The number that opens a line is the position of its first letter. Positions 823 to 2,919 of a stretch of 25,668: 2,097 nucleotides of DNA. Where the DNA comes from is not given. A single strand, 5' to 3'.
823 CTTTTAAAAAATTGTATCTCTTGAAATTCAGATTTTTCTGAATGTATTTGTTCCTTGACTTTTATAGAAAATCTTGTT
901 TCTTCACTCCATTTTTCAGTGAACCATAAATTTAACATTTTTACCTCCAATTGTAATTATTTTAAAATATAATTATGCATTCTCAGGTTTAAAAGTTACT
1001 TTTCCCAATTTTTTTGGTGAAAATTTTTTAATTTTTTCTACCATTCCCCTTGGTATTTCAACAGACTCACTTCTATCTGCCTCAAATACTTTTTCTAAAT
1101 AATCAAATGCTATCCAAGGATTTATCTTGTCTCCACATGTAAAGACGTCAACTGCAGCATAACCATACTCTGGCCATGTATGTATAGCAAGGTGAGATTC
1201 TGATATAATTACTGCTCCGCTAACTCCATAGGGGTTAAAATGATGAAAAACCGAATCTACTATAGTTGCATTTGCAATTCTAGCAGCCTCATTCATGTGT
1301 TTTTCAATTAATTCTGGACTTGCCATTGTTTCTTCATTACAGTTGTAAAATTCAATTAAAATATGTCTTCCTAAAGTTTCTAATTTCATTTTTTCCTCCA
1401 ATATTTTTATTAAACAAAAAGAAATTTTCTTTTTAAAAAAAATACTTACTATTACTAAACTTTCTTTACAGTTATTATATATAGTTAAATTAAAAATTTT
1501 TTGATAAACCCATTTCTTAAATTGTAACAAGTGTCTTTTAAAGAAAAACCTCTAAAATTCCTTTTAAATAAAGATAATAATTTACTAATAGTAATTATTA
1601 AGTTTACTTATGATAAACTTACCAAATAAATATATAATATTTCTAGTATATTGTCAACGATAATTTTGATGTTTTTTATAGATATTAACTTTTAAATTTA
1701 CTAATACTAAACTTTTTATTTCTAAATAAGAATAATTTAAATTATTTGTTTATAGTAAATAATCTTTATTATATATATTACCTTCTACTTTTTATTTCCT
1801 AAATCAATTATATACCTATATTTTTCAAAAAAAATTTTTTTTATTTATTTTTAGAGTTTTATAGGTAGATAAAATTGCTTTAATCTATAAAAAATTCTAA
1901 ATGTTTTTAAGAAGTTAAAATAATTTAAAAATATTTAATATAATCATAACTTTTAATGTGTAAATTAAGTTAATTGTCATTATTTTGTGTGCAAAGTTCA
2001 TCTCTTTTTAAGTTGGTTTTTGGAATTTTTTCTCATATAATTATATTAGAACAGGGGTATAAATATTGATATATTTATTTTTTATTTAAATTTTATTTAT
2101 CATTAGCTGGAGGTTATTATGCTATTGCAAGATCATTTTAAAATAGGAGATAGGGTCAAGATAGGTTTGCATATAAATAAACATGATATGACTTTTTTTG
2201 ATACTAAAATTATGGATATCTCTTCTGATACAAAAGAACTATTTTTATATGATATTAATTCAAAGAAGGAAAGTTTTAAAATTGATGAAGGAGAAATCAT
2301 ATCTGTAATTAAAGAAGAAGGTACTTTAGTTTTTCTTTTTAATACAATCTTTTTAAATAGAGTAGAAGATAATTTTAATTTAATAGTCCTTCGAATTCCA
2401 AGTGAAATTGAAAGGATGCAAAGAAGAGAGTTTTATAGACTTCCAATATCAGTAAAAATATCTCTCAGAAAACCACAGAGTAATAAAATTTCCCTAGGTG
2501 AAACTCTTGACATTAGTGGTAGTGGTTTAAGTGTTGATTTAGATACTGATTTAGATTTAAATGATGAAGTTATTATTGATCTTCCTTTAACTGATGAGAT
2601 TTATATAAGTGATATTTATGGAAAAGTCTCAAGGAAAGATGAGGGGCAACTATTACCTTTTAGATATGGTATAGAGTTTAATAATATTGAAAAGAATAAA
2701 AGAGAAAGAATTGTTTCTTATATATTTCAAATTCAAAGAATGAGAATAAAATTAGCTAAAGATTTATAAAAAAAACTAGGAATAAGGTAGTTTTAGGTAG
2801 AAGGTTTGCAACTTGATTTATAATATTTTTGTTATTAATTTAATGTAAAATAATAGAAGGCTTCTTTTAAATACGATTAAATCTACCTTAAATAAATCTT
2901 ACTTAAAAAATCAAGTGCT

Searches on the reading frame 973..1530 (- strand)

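Call 47: search_protein_families(library=pfam, proteins=[window:973-1530:-], max_evalue=0.001)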
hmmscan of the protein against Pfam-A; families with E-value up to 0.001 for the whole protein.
window:973-1530:- (185 aa): 1 family
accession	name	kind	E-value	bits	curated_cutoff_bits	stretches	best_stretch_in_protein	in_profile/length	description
PF02675.21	AdoMet_dc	-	1.7e-43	147.8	25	1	56-162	1-107/107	S-adenosylmethionine decarboxylase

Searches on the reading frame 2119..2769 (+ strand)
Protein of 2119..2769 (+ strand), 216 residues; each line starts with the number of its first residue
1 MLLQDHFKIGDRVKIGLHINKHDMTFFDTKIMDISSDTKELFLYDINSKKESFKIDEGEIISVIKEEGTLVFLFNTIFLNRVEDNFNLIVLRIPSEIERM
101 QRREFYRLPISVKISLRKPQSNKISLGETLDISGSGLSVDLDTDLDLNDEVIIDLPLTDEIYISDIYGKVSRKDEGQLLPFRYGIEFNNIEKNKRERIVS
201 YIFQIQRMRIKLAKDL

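Call 47: search_protein_families(library=pfam, proteins=[window:2119-2769:+], max_evalue=0.001)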
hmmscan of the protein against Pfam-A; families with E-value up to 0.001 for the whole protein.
window:2119-2769:+ (216 aa): 2 families
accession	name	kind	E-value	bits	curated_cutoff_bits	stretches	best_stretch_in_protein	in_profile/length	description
PF07238.19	PilZ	-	4.2e-18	66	22.5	1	101-204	1-102/102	PilZ domain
PF12945.12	PilZNR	-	0.00052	20.5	23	0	8-94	1-85/85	Flagellar protein YcgR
